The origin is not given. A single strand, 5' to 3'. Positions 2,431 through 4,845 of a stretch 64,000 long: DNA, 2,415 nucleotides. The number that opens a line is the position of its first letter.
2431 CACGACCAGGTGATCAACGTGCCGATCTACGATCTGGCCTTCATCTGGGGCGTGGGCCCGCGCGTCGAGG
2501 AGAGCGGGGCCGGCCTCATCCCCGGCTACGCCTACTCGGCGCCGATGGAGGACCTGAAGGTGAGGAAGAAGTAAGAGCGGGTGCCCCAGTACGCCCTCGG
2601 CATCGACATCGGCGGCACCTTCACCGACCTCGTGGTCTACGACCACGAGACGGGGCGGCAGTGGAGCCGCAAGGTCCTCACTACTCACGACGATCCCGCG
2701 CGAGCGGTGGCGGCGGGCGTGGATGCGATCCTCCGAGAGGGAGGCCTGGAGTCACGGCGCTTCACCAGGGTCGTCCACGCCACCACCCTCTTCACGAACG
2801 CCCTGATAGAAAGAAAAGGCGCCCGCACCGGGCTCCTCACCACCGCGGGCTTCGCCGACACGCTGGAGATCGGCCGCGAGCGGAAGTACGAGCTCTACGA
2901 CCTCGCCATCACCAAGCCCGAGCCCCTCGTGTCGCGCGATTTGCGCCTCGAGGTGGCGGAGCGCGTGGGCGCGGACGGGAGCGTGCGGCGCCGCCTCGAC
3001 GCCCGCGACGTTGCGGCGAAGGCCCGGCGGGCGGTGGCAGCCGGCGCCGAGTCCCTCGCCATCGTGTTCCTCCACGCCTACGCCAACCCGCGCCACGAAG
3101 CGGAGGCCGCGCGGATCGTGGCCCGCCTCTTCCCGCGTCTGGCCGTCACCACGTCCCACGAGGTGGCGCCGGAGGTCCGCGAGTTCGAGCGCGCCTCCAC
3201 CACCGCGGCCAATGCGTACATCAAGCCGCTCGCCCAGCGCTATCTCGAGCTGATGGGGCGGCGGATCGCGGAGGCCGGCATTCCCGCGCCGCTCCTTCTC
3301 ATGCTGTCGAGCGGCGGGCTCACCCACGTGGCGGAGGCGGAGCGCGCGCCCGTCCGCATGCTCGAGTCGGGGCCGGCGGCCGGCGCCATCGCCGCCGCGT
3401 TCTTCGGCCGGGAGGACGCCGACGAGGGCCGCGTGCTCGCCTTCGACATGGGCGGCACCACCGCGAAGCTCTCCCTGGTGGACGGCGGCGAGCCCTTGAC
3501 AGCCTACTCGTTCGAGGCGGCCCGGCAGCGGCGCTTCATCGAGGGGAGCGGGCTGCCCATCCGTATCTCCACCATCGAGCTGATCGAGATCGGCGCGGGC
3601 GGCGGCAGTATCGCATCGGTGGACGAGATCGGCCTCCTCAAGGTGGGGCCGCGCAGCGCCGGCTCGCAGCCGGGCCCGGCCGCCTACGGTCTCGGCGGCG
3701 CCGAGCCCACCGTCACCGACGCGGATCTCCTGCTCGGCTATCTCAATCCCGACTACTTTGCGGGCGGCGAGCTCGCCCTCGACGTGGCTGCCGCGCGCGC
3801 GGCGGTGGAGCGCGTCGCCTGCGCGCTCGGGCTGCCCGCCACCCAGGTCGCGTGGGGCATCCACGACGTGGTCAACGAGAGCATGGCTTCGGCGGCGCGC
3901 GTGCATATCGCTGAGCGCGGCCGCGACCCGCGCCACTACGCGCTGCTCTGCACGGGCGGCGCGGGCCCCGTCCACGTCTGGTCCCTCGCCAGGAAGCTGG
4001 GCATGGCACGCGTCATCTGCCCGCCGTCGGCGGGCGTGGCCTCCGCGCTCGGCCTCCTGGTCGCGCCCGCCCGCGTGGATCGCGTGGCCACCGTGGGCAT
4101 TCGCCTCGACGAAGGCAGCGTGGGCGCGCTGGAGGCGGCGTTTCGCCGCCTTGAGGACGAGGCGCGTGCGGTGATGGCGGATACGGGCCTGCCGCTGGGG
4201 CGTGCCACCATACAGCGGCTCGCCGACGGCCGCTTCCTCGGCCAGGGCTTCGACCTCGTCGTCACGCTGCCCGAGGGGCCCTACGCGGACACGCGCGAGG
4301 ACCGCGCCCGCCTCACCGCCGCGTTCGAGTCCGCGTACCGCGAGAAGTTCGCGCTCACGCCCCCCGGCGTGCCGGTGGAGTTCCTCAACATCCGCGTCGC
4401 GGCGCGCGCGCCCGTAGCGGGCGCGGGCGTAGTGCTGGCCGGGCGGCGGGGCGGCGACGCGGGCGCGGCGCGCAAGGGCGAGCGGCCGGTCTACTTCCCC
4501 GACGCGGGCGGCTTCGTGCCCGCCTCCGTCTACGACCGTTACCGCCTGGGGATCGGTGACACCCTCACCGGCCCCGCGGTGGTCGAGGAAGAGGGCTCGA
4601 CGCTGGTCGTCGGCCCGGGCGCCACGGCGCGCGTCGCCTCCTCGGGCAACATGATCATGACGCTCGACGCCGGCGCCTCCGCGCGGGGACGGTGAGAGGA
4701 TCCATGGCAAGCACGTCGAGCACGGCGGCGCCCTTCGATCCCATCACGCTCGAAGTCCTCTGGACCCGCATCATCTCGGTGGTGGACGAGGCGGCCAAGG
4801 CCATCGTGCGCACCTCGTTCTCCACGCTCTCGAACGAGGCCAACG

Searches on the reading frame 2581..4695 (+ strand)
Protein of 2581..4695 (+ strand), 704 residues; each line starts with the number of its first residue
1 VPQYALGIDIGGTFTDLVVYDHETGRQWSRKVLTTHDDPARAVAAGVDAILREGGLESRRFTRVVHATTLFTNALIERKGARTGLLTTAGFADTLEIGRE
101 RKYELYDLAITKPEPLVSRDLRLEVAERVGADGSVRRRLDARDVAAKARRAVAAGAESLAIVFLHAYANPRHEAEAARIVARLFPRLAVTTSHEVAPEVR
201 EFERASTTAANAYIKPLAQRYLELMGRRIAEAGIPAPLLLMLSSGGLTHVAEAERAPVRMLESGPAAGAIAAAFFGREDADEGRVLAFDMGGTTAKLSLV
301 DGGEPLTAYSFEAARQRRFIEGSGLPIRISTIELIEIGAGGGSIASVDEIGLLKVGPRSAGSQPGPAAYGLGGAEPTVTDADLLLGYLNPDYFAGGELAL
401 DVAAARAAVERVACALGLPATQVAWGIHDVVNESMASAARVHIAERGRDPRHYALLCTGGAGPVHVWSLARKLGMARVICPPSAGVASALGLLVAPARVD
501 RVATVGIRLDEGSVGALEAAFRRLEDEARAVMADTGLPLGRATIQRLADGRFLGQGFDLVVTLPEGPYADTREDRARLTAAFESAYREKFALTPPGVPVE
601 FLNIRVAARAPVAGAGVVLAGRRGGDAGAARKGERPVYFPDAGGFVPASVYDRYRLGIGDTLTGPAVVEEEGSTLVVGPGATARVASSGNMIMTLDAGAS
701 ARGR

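Call 46: search_protein_families(library=pfam, proteins=[window:2581-4695:+], max_evalue=0.001)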
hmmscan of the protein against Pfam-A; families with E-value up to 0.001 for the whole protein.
window:2581-4695:+ (704 aa): 3 families
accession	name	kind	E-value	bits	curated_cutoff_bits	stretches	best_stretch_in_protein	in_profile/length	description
PF01968.24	Hydantoinase_A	-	8.2e-83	278.4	22.9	1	204-499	1-289/291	Hydantoinase/oxoprolinase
PF05378.19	Hydant_A_N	-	4.5e-49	167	25.2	1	6-182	2-174/176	Hydantoinase/oxoprolinase N-terminal region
PF19278.4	Hydant_A_C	-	1.4e-11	44.6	21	1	515-685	12-182/193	Hydantoinase/oxoprolinase C-terminal domain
